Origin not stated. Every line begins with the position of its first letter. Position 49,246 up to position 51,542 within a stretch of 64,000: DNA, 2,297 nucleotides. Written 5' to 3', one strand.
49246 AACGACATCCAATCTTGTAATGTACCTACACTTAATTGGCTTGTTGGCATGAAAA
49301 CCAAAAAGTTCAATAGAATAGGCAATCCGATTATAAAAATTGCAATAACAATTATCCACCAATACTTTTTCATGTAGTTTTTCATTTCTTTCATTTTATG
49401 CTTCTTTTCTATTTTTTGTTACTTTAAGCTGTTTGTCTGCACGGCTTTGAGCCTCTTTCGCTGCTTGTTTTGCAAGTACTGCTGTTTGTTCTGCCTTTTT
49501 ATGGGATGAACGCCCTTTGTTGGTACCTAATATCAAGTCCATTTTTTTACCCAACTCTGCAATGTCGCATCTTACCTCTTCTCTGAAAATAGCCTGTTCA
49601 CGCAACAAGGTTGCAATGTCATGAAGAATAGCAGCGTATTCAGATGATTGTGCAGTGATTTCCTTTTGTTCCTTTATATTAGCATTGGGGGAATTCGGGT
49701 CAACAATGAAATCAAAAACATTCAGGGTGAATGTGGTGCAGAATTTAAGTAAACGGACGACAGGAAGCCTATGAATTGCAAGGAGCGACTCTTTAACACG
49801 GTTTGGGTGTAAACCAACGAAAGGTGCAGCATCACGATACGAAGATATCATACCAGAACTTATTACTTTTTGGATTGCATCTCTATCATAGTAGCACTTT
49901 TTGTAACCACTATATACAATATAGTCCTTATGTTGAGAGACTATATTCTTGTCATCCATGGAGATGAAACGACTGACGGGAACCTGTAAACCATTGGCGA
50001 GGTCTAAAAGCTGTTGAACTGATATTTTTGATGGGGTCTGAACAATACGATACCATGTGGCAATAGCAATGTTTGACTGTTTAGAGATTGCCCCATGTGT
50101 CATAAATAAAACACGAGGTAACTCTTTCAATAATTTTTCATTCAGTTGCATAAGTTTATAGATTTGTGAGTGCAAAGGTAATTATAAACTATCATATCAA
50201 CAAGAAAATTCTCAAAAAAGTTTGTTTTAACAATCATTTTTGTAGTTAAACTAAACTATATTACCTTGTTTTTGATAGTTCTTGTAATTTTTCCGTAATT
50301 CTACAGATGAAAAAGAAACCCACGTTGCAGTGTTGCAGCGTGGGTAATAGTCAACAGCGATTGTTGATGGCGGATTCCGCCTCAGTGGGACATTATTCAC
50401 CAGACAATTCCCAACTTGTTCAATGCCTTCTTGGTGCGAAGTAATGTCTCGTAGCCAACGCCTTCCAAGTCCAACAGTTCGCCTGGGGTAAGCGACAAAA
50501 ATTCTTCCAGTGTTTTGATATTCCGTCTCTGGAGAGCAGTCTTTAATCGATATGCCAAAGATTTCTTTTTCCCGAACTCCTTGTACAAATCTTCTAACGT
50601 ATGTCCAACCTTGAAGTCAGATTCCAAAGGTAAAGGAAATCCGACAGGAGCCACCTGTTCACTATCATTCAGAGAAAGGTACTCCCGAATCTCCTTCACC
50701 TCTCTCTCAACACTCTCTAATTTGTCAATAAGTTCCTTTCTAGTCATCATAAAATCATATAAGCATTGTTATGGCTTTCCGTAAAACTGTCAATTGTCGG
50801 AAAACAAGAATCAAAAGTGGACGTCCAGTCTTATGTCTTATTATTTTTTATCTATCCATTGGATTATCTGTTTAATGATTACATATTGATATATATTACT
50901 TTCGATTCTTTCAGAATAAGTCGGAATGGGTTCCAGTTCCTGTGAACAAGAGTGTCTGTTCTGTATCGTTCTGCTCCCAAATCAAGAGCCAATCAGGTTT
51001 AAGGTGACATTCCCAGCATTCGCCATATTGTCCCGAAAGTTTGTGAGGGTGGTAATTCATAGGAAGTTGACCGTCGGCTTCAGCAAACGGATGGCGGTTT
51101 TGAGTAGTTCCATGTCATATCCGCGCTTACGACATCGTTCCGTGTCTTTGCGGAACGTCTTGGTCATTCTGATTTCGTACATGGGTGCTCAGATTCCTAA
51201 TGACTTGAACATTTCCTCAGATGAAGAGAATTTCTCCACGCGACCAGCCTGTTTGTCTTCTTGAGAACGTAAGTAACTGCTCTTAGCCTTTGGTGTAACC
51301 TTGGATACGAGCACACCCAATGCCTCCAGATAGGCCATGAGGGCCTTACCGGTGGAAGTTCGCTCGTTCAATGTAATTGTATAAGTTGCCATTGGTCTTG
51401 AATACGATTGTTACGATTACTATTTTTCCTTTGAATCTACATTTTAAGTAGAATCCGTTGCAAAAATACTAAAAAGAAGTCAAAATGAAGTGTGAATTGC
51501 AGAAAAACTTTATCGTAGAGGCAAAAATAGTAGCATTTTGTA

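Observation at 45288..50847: AT-rich five-gene island between ~56-bp direct repeats: candidate undescribed defence-like module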

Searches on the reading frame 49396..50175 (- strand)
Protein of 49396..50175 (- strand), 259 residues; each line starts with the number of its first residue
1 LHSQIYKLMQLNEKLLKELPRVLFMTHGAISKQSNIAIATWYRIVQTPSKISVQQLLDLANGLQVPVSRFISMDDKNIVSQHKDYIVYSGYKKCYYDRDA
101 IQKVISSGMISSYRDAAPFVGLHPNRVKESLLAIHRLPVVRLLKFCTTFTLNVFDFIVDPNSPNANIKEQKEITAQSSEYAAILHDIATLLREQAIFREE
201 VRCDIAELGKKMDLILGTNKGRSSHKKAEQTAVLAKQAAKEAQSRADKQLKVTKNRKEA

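Call 4: search_protein_families(library=pfam, proteins=[window:49396-50175:-], max_evalue=0.01)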
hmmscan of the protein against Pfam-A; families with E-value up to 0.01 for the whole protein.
window:49396-50175:- (259 aa): 0 families

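Call 5: search_protein_families(library=padloc, proteins=[window:49396-50175:-], max_evalue=0.01)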
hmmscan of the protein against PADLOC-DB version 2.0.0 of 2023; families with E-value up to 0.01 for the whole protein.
window:49396-50175:- (259 aa): 0 families

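Call 6: search_protein_families(library=ncbifam, proteins=[window:49396-50175:-], max_evalue=0.01)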
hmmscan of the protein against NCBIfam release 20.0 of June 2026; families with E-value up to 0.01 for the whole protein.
window:49396-50175:- (259 aa): 0 families

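Call 34: search_protein_families(library=phrogs, proteins=[window:49396-50175:-], max_evalue=0.01)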
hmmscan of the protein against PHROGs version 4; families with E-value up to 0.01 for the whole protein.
window:49396-50175:- (259 aa): 0 families

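Call 36: search_solved_structures(query=window:49396-50175:-, max_evalue=1)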
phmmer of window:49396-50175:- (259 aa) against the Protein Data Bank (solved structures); distinct sequences matched with E-value up to 1: 3.
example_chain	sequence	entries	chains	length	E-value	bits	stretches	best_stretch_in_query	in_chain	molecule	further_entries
5jen_A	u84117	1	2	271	0.32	14.1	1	10-79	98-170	Anti-sigma-V factor RsiV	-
4ham_A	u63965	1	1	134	0.44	13.6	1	101-163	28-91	Lmo2241 protein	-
4g0o_A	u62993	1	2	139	0.55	13.3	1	100-143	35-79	Protein argonaute 5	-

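Call 50: find_homologous_proteins(query=window:49396-50151:-)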
Query window:49396-50151:- (251 aa): 89 proteins with E <= 0.001 among 844 candidates.
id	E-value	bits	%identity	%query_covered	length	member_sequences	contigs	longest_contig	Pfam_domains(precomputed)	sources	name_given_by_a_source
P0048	5.9e-155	532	98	100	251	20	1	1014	-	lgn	-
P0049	4.1e-144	496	92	100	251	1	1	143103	-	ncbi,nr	ncbi:MAG: hypothetical protein K5778_02830 [Bacteroidaceae bacterium]|nr:hypothetical protein [Bacte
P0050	6.9e-136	469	90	96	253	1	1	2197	-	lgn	-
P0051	1.3e-129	449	88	96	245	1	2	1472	-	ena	-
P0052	2.9e-126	438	85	96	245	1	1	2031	-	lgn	-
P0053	3.4e-123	428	83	96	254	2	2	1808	-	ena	-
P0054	5.1e-115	401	76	99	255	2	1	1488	-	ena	-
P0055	5.0e-84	300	58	100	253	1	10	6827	-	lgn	-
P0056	3.0e-82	294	58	96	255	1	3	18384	-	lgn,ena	-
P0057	7.7e-82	293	59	96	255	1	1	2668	-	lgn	-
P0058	1.2e-81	292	58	96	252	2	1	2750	-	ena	-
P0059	6.3e-81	290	58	96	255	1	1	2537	-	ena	-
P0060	7.1e-81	289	57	97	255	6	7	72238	-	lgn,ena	-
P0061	7.8e-81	289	58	96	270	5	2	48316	-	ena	-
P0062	6.2e-80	286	57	97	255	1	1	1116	-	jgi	-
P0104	2.0e-61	226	69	61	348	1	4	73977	-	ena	-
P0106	2.6e-58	216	47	100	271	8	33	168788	-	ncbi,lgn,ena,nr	ncbi:MAG: hypothetical protein IKP33_09245 [Prevotella sp.]|nr:hypothetical protein [Prevotella sp.]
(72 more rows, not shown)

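Call 53: find_encoding_contigs(protein=P0106, flank=10000, max_places=4)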
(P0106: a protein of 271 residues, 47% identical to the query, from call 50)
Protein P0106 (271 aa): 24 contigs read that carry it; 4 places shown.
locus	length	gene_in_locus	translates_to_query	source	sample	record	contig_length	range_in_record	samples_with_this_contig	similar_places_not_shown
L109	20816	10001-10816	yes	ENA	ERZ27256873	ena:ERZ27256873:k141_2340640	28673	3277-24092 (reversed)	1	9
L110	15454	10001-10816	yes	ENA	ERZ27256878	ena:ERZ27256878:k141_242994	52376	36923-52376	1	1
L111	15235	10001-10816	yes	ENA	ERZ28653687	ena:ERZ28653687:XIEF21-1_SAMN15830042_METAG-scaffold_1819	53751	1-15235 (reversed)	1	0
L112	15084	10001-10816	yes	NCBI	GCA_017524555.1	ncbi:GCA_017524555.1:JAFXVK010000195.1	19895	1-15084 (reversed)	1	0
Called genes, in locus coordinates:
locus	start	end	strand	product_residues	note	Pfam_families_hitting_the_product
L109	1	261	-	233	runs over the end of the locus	PF00486:Trans_reg_C (weak)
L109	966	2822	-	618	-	PF00331:Glyco_hydro_10, PF02018:CBM_4_9 (weak), PF00331:Glyco_hydro_10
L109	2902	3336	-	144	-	-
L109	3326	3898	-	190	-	PF04542:Sigma70_r2, PF08281:Sigma70_r4_2, PF04545:Sigma70_r4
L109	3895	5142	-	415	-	-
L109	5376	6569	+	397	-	PF02463:SMC_N, PF11398:DUF2813 (faint), PF13175:AAA_15 (faint), PF00005:ABC_tran (faint), PF13304:AAA_21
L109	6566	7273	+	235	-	PF14103:DUF4276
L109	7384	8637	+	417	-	-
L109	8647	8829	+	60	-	-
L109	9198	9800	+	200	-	PF14730:DUF4468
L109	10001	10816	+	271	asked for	-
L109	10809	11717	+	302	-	-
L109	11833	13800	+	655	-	PF14311:DUF4379, PF18741:MTES_1575 (weak), PF14311:DUF4379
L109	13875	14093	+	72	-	-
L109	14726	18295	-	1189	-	PF01855:POR_N, PF17147:PFOR_II, PF01558:POR, PF10371:EKR, PF12837:Fer4_6 (weak), PF12838:Fer4_7, PF13183:Fer4_8 (weak), PF02775:TPP_enzyme_C, +3 more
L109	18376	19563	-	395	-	PF13173:AAA_14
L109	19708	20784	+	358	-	-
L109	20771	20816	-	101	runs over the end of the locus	-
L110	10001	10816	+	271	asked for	-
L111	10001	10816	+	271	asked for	-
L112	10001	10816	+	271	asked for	-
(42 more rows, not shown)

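Call 54: find_encoding_contigs(protein=P0104, flank=10000, max_places=3)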
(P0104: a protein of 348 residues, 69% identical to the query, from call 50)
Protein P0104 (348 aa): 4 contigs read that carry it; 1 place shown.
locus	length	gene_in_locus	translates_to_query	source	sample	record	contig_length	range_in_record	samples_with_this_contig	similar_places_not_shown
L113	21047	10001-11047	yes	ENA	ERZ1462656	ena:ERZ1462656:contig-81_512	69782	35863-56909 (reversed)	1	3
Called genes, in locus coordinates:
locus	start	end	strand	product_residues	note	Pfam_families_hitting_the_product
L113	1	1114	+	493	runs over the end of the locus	PF12708:Pect-lyase_RHGA_epim, PF00295:Glyco_hydro_28 (weak), PF13229:Beta_helix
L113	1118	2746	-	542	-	PF04616:Glyco_hydro_43, PF17851:GH43_C2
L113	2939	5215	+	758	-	PF14508:GH97_N, PF10566:Glyco_hydro_97, PF14509:GH97_C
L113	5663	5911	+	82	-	-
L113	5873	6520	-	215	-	PF11536:DUF3226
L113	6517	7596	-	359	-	PF02463:SMC_N (weak), PF13175:AAA_15, PF13304:AAA_21, PF13175:AAA_15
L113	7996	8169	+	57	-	-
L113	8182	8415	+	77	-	PF10387:DUF2442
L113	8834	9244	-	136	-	-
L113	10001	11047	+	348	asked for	-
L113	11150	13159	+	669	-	PF20720:nSTAND3, PF00004:AAA (faint), PF07728:AAA_5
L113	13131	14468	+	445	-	PF10117:McrBC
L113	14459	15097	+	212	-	-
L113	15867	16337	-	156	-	PF03061:4HBT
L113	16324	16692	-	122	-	PF04480:DUF559, PF18741:MTES_1575 (weak)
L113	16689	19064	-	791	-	PF00930:DPPIV_N, PF26549:Tricorn_N (faint), PF02129:Peptidase_S15 (weak), PF00326:Peptidase_S9, PF01738:DLH (weak)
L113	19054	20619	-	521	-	PF22020:RlmL_1st, PF02926:THUMP, PF01170:UPF0020, PF05175:MTS (weak)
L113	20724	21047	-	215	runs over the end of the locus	PF01128:IspD, PF12804:NTP_transf_3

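Call 63: search_protein_families(library=pfam, alignment_id=A6, max_evalue=0.01)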
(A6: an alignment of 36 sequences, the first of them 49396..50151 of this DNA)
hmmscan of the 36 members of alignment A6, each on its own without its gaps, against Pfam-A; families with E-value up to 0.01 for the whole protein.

A. member 1, window:49396-50151:- (251 aa): 0 families

B. families by the number of members that match (of 36 scanned): 13 families
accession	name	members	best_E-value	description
PF13443.12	HTH_26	16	2.3e-05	Cro/C1-type HTH DNA-binding domain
PF01381.28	HTH_3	14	7.1e-05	Helix-turn-helix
PF08281.18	Sigma70_r4_2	13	4.3e-05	Sigma-70, region 4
PF13384.12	HTH_23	13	7.9e-05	Homeodomain-like domain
PF13542.12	HTH_Tnp_ISL3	10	2.1e-05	Helix-turn-helix domain of transposase family ISL3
PF13412.12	HTH_24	7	0.00033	Winged helix-turn-helix DNA-binding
PF20432.4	Xre-like-HTH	4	0.00073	Antitoxin Xre-like helix-turn-helix domain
PF13404.12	HTH_AsnC-type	4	0.0011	AsnC-type helix-turn-helix domain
PF10805.13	DUF2730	3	0.0013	Protein of unknown function (DUF2730)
PF01978.25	TrmB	3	0.002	Sugar-specific transcriptional regulator TrmB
PF13518.12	HTH_28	3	0.0032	Helix-turn-helix domain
PF05440.17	MtrB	1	0.0045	Tetrahydromethanopterin S-methyltransferase subunit B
PF05335.18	DUF745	1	0.0047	Protein of unknown function (DUF745)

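Call 102: search_solved_structures(query=A6, max_evalue=1)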
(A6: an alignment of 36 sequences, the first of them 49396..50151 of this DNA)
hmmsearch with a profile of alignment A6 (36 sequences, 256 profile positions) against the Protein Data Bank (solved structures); distinct sequences matched with E-value up to 1: 7.
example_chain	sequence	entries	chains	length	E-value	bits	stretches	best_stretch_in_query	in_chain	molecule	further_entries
8tzk_E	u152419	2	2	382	0.067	16.1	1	158-234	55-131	Peptidase M23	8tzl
7o97_A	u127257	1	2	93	0.2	14.6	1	173-237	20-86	hypothetical protein UY81_C0065G0003 from Candidatus Giovannonibacteria bacterium converte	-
5aps_A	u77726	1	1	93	0.24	14.3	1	166-224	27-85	GENERAL CONTROL PROTEIN GCN4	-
1wpa_A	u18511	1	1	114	0.26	14.2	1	164-233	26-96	Occludin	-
3g7c_A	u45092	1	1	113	0.31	14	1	176-249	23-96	Occludin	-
6nyb_C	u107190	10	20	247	0.67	12.9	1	161-248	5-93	14-3-3 protein zeta | 14-3-3 zeta | 14-3-3 protein zeta isoform X1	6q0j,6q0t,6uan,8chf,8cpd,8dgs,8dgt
6h9m_A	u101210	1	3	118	0.68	12.8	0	22-213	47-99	Coiled-coil domain-containing protein 90B, mitochondrial,General control protein GCN4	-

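Call 104: search_protein_families(library=padloc, proteins=[L109:5376-6569:+, L109:6566-7273:+, L109:7384-8637:+, L113:6517-7596:-, L113:5873-6520:-, L113:10001-11047:+, L113:11150-13159:+], max_evalue=0.001)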
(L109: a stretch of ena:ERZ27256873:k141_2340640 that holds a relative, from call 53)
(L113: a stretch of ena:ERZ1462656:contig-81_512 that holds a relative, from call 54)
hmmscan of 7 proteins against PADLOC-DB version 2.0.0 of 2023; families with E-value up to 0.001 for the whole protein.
L109:5376-6569:+ (397 aa): 108 families (the best 25 are shown)
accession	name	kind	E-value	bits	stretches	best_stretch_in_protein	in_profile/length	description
PDLC04175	HEC-01A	-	3e-130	432.5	1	30-396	3-362/363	-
PDLC04174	HEC-01A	-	3.3e-78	260.6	1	132-396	3-262/264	-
PDLC04178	HEC-01A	-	3.4e-52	175.8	1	29-389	5-377/399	-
PDLC04177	HEC-01A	-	3.9e-51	172.3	2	183-395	183-391/393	-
PDLC04176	HEC-01A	-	4.2e-36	123.1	1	33-394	3-367/371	-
PDLC04183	HEC-01A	-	1.5e-33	114.5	2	177-393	184-399/402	-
PDLC04182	HEC-01A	-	2.2e-33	113.8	2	200-391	207-399/406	-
PDLC04135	mad3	-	5e-29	100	1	32-390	1-372/374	mads_3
PDLC04180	HEC-01A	-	1.6e-27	94.7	1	49-374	16-353/382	-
PDLC04179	HEC-01A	-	5.3e-27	93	2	200-396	261-455/459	-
PDLC02980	AriA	-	1.1e-24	85.9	2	270-344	229-303/304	-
PDLC02335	AbiLi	-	2.8e-24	83.8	1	23-371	40-264/326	AbiLi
PDLC04144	HEC-01B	-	7.1e-24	82.6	2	177-373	178-368/395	-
PDLC04391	PDC-M07A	-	4.6e-21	73.3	2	209-390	207-399/412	-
PDLC04541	PDC-M25A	-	1.1e-20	72.1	1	33-341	2-307/380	-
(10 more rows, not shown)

L109:6566-7273:+ (235 aa): 5 families
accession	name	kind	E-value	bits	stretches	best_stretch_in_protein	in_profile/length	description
PDLC04188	HEC-01B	-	4.4e-76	253.6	1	4-230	13-226/230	-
PDLC04190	HEC-01B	-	7.4e-45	151.2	1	6-179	4-168/168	-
PDLC04187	HEC-01B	-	5e-29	99.8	1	78-227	7-163/166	-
PDLC04189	HEC-01B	-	6.4e-23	79.7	1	7-229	5-223/223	-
PDLC04186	HEC-01B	-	1.6e-20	71.7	1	77-227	46-189/196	-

L109:7384-8637:+ (417 aa): 0 families

L113:6517-7596:- (359 aa): 73 families (the best 25 are shown)
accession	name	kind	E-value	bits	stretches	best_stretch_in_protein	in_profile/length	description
PDLC02336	AbiLi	-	1.4e-58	197.1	1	12-359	1-340/340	AbiLi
PDLC04608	PDC-M38A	-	2.5e-47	160.3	1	11-334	3-341/367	-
PDLC04611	PDC-M38A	-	1.5e-45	154.4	1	12-359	1-383/383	-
PDLC04607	PDC-M38A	-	1.8e-38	130.4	1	13-353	384-707/715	-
PDLC04609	PDC-M38A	-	1.5e-28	98.1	1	12-333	1-345/371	-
PDLC02980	AriA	-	3.8e-24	84.2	1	35-303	1-300/304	-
PDLC04610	PDC-M38A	-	1.6e-22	78.2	1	234-311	246-323/362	-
PDLC02979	AriA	-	4.3e-19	67.5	2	12-180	1-177/373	-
PDLC03878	NsnB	-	3.4e-15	54.7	1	12-319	1-294/345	-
PDLC02335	AbiLi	-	6.8e-15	52.9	1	34-313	77-243/326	AbiLi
PDLC04168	GajA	-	2.9e-14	50.7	2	12-105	3-80/570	-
PDLC04392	PDC-M07A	-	8.4e-12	42.8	1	234-309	278-354/432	-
PDLC04214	HEC-02A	-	1.2e-11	42.5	2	12-56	1-45/338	-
PDLC00102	GajA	-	5.1e-11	39.7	1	12-75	2-64/532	AAA ATPase domain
PDLC04176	HEC-01A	-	5.5e-11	40.4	2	225-302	239-317/371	-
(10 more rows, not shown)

L113:5873-6520:- (215 aa): 1 family
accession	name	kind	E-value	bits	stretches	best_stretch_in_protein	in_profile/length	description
PDLC04623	PDC-M38B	-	1.3e-05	23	0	100-177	118-191/219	-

L113:10001-11047:+ (348 aa): 0 families

L113:11150-13159:+ (669 aa): 8 families
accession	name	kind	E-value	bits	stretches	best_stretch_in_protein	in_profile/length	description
PDLC03448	REase_II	-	9.9e-15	51.7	2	463-617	624-788/857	Type II restriction enzyme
PDLC03547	REase_II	-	1.9e-14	51.2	2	466-553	348-443/585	Type II restriction enzyme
PDLC05079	PDC-S73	-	2e-06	24.9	1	257-294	177-214/752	-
PDLC02196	IetA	-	3.6e-06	24.6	1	251-299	104-150/374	-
PDLC04140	mad8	-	4.1e-06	24.5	1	268-479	24-206/314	mads_8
PDLC02195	IetA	-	4.1e-05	21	1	221-296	82-162/395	-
PDLC04232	IetA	-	0.00011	19.7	1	268-303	113-148/330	-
PDLC00268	PtuA1|PtuA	-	0.00031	18.3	1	259-304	12-58/411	AAA ATPase domain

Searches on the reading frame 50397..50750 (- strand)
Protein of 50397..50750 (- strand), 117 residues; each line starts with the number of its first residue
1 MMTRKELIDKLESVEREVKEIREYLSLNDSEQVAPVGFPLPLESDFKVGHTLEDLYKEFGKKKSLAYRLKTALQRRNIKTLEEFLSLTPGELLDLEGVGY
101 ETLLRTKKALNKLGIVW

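Call 4: search_protein_families(library=pfam, proteins=[window:50397-50750:-], max_evalue=0.01)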
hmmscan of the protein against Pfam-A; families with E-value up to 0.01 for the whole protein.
window:50397-50750:- (117 aa): 1 family
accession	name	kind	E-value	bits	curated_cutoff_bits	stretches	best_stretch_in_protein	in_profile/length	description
PF03118.21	RNA_pol_A_CTD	-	0.0017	18.4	23.8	1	65-111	20-66/67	Bacterial RNA polymerase, alpha chain C terminal domain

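Call 5: search_protein_families(library=padloc, proteins=[window:50397-50750:-], max_evalue=0.01)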
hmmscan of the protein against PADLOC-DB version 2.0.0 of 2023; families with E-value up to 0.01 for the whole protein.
window:50397-50750:- (117 aa): 0 families

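Call 6: search_protein_families(library=ncbifam, proteins=[window:50397-50750:-], max_evalue=0.01)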
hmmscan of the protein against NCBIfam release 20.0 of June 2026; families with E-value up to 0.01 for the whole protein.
window:50397-50750:- (117 aa): 3 families
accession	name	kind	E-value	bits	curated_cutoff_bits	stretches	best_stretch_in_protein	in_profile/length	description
NF005841.0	PRK07758.1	equivalog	0.0038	17.5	115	1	68-115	45-92/95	hypothetical protein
TIGR02027.1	rpoA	equivalog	0.005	16.1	227.8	1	65-115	243-293/298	DNA-directed RNA polymerase subunit alpha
NF003519.0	PRK05182.2-5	equivalog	0.0058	15.6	277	1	65-115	262-312/320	DNA-directed RNA polymerase subunit alpha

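Call 34: search_protein_families(library=phrogs, proteins=[window:50397-50750:-], max_evalue=0.01)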
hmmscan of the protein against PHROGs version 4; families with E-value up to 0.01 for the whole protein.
window:50397-50750:- (117 aa): 0 families

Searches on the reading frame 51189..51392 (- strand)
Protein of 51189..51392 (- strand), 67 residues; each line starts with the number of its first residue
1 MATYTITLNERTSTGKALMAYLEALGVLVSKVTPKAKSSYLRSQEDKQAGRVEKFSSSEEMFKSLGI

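Call 4: search_protein_families(library=pfam, proteins=[window:51189-51392:-], max_evalue=0.01)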
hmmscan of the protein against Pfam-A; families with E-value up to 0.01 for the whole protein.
window:51189-51392:- (67 aa): 0 families

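Call 5: search_protein_families(library=padloc, proteins=[window:51189-51392:-], max_evalue=0.01)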
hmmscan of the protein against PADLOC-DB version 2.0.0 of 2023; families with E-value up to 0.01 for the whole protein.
window:51189-51392:- (67 aa): 0 families

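Call 6: search_protein_families(library=ncbifam, proteins=[window:51189-51392:-], max_evalue=0.01)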
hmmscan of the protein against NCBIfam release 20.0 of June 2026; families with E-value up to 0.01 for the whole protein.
window:51189-51392:- (67 aa): 0 families

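Call 34: search_protein_families(library=phrogs, proteins=[window:51189-51392:-], max_evalue=0.01)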
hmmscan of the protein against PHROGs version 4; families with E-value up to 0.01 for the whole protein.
window:51189-51392:- (67 aa): 0 families
